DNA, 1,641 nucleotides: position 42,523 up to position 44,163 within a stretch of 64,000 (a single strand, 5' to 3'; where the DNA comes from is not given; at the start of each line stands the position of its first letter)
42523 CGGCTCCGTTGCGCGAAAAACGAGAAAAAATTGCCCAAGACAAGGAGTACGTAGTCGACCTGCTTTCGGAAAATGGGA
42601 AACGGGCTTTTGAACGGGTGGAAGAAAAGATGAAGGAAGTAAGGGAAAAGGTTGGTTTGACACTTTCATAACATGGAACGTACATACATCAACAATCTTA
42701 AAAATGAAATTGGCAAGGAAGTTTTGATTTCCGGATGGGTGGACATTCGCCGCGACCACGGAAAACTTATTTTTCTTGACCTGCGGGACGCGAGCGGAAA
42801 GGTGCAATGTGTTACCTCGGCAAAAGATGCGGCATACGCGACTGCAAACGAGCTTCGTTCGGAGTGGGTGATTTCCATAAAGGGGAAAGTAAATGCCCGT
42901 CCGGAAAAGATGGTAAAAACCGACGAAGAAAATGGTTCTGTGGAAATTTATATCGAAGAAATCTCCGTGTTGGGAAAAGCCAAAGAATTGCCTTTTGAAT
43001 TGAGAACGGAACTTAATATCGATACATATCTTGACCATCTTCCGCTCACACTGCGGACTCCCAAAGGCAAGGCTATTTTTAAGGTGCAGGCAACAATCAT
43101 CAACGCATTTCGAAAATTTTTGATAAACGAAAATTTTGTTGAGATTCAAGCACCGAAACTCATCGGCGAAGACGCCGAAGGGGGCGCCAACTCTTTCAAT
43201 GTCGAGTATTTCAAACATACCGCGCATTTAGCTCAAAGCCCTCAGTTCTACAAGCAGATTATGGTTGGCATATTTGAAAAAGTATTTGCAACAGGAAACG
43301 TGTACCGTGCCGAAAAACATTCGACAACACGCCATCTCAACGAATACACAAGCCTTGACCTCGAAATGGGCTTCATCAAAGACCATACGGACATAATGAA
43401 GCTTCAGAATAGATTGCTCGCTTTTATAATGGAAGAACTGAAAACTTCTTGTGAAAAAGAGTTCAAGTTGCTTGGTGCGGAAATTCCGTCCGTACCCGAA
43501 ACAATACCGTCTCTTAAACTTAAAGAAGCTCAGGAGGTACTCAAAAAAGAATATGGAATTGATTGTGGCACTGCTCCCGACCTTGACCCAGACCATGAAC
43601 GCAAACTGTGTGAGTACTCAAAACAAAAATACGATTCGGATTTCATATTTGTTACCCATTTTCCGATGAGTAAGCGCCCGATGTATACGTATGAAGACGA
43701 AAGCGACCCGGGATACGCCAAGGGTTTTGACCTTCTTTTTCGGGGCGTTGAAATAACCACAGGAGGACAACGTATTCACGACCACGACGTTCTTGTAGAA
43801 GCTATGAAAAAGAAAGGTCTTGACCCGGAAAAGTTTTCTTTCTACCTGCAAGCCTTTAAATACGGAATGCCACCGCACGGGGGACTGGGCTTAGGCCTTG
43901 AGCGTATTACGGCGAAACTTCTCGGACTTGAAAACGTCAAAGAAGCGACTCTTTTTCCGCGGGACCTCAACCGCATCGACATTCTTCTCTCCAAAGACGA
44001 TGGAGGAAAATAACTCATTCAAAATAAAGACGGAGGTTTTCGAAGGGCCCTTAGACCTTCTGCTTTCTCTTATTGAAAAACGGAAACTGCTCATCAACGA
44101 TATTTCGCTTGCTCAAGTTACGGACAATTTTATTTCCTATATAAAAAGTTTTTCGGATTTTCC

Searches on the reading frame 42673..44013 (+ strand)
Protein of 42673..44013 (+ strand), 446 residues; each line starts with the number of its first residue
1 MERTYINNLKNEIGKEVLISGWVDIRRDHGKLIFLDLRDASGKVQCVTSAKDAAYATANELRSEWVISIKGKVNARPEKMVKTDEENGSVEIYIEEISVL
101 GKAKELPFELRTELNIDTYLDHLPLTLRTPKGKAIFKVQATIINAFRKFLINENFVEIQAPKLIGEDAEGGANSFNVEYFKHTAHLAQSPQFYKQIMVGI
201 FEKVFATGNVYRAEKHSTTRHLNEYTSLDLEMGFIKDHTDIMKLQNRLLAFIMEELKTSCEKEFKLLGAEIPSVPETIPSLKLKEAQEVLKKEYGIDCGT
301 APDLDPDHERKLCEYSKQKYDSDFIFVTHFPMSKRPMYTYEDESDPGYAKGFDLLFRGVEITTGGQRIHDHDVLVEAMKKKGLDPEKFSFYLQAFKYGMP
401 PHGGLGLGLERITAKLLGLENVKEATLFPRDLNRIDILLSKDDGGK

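Call 29: search_protein_families(library=pfam, proteins=[window:42673-44013:+], max_evalue=0.00001)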
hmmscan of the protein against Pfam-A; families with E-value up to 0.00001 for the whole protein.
window:42673-44013:+ (446 aa): 2 families
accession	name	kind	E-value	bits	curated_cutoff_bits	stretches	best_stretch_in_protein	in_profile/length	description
PF00152.25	tRNA-synt_2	-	7e-83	278.6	25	1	117-431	3-307/308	tRNA synthetases class II (D, K and N)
PF01336.31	tRNA_anti-codon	-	2.8e-16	59.7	27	1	17-100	1-75/75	OB-fold nucleic acid binding domain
